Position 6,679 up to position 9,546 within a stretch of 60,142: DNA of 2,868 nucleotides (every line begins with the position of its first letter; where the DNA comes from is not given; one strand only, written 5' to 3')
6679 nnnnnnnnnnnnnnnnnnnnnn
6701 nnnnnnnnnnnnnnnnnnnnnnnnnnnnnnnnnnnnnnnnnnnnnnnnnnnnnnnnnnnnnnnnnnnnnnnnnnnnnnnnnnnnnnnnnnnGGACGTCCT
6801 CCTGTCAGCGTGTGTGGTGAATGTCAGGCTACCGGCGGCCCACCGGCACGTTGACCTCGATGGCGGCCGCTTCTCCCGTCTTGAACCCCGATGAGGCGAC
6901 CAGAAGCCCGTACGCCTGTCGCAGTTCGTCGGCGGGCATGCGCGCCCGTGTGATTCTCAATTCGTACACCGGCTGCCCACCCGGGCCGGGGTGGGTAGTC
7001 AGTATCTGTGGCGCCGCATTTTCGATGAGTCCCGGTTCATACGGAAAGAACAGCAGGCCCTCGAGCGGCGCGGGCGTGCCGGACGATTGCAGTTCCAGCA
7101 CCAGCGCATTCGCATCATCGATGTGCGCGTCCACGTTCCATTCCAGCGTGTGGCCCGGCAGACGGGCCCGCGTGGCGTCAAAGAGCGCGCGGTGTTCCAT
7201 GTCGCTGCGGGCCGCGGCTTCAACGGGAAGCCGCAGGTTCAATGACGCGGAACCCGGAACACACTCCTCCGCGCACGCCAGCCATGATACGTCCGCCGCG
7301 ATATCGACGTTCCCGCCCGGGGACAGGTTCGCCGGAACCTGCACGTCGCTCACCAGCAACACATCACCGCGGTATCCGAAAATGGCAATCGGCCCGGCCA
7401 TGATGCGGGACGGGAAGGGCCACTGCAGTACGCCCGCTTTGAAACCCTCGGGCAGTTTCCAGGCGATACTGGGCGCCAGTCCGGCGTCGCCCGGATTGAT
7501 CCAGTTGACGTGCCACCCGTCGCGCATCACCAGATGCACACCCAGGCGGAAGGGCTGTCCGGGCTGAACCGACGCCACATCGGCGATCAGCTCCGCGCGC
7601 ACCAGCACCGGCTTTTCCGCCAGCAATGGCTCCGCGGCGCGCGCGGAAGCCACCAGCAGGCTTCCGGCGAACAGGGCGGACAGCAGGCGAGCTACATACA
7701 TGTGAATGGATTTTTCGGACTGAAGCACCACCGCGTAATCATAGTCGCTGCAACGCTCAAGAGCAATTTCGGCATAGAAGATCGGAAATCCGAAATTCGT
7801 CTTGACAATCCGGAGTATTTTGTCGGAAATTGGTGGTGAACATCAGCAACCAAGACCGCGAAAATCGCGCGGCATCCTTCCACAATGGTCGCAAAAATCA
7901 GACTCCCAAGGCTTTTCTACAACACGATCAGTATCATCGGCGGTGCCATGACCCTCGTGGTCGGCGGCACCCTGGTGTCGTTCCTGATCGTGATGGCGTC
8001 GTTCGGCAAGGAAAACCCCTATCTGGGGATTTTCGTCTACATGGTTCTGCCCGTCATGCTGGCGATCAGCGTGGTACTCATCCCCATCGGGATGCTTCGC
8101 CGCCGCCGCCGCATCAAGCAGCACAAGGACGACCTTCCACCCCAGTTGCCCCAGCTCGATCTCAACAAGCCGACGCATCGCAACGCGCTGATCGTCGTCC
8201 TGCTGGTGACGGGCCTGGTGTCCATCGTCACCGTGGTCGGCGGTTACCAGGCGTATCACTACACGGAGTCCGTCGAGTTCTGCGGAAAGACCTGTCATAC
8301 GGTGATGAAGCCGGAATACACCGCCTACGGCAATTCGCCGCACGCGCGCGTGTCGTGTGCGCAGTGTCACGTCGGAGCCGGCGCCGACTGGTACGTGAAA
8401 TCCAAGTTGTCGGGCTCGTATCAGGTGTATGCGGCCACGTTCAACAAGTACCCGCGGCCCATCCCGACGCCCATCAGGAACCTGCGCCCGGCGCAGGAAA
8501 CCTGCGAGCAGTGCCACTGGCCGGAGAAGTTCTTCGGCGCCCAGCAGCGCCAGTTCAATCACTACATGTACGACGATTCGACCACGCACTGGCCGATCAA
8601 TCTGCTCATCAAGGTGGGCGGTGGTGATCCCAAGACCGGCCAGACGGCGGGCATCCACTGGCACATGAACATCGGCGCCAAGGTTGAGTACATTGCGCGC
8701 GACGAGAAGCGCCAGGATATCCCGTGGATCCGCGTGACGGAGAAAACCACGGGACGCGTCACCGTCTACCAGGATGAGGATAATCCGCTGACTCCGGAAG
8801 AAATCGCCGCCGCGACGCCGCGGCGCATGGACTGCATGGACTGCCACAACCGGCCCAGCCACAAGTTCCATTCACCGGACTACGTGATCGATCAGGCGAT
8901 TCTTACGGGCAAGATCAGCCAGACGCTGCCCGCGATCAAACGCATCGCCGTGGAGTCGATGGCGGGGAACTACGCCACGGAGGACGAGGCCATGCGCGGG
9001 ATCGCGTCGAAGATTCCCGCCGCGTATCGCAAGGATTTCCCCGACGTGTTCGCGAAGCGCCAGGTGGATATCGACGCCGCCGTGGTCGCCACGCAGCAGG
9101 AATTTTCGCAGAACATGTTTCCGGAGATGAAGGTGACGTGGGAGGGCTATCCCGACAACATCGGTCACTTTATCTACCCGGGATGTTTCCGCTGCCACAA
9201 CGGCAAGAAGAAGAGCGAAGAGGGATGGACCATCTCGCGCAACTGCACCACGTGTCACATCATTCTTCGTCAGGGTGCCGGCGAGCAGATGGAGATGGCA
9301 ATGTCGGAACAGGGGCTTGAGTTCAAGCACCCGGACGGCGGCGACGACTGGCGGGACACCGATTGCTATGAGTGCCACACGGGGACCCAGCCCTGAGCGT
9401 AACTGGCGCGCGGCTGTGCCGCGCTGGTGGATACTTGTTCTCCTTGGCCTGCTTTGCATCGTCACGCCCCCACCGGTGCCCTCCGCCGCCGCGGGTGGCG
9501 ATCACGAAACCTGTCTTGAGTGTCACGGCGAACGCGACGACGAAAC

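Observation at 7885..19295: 52 CxxCH haem motifs in 11.4 kb: a three-operon multihaem cytochrome / quinol-oxidoreductase island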

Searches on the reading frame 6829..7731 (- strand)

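Call 7: search_protein_families(library=pfam, proteins=[window:6829-7731:-], max_evalue=0.001)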
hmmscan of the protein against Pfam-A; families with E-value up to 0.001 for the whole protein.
window:6829-7731:- (300 aa): 1 family
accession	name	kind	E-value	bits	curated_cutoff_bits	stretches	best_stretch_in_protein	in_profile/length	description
PF11412.14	DsbD_N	-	2.5e-13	50.5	25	1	54-164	14-114/119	Thiol:disulfide interchange protein DsbD, N-terminal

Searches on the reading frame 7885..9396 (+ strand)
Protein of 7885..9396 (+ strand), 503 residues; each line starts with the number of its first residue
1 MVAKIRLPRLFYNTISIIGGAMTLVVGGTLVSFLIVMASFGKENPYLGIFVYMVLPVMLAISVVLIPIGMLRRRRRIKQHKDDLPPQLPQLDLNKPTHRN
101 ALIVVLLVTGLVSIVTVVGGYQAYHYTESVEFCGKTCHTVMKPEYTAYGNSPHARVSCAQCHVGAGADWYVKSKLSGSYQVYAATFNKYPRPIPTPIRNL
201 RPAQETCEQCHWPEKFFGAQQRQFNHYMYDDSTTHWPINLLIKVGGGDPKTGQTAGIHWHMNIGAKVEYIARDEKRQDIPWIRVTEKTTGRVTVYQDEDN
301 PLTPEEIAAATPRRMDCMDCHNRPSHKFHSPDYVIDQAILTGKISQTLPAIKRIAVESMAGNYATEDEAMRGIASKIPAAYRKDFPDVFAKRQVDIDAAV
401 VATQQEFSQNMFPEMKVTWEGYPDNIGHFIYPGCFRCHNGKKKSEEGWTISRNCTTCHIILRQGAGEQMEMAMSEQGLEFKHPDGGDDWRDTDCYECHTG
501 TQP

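Call 4: search_protein_families(library=pfam, proteins=[window:7885-9396:+], max_evalue=0.01)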
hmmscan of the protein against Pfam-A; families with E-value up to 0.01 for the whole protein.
window:7885-9396:+ (503 aa): 6 families
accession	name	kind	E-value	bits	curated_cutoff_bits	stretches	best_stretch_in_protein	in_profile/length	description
PF03264.19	Cytochrom_NNT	-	1.4e-12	48.1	24.1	1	98-189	4-99/174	NapC/NirT cytochrome c family, N-terminal region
PF14522.11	Cytochrome_C7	-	6.8e-09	35.9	24.8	1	417-458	43-66/67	Cytochrome c7 and related cytochrome c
PF22113.1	Mtrc-MtrF_II-IV_dom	-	2e-05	24.7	30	0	147-224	73-138/176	Outer membrane cytochrome MtrC/MtrF-like, domains II/IV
PF14537.11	Cytochrom_c3_2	-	2.7e-05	25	25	1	433-500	8-66/79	Cytochrome c3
PF13347.12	MFS_2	-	0.0026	16.8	27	1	25-126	144-249/427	MFS/sugar transport protein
PF00916.26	Sulfate_transp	-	0.0072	15.6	23.2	1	22-116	163-258/380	Sulfate permease family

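Call 5: search_protein_families(library=ncbifam, proteins=[window:7885-9396:+], max_evalue=0.01)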
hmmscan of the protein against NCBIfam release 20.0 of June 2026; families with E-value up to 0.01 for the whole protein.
window:7885-9396:+ (503 aa): 5 families
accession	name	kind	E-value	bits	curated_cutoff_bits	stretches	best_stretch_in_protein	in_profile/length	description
TIGR03153.1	cytochr_NrfH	equivalog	4.5e-14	52.7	134.2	1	106-211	4-109/138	cytochrome c nitrite reductase small subunit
TIGR02162.1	torC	equivalog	1.3e-07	31.2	478.2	1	93-189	7-108/387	pentaheme c-type cytochrome TorC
NF011606.0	PRK15032.1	equivalog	3.8e-07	29.6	455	1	93-185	8-104/390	pentaheme c-type cytochrome TorC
TIGR02161.1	napC_nirT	subfamily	4.6e-05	23.4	310.6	1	94-186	10-106/185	periplasmic nitrate (or nitrite) reductase c-type cytochrome, NapC/NirT family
NF051471.1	cytcCgr1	equivalog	0.0074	15.9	340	1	107-152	10-55/204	cytochrome c-type protein Cgr1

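Call 50: search_solved_structures(query=window:7885-9396:+, max_evalue=0.01, show_alignments=1)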
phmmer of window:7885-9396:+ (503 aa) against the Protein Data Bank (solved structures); distinct sequences matched with E-value up to 0.01: 1.
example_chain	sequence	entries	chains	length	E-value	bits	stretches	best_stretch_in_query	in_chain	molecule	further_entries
2j7a_C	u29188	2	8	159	0.00032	22.7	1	102-212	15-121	CYTOCHROME C QUINOL DEHYDROGENASE NRFH | NAPC/NIRT CYTOCHROME C FAMILY PROTEIN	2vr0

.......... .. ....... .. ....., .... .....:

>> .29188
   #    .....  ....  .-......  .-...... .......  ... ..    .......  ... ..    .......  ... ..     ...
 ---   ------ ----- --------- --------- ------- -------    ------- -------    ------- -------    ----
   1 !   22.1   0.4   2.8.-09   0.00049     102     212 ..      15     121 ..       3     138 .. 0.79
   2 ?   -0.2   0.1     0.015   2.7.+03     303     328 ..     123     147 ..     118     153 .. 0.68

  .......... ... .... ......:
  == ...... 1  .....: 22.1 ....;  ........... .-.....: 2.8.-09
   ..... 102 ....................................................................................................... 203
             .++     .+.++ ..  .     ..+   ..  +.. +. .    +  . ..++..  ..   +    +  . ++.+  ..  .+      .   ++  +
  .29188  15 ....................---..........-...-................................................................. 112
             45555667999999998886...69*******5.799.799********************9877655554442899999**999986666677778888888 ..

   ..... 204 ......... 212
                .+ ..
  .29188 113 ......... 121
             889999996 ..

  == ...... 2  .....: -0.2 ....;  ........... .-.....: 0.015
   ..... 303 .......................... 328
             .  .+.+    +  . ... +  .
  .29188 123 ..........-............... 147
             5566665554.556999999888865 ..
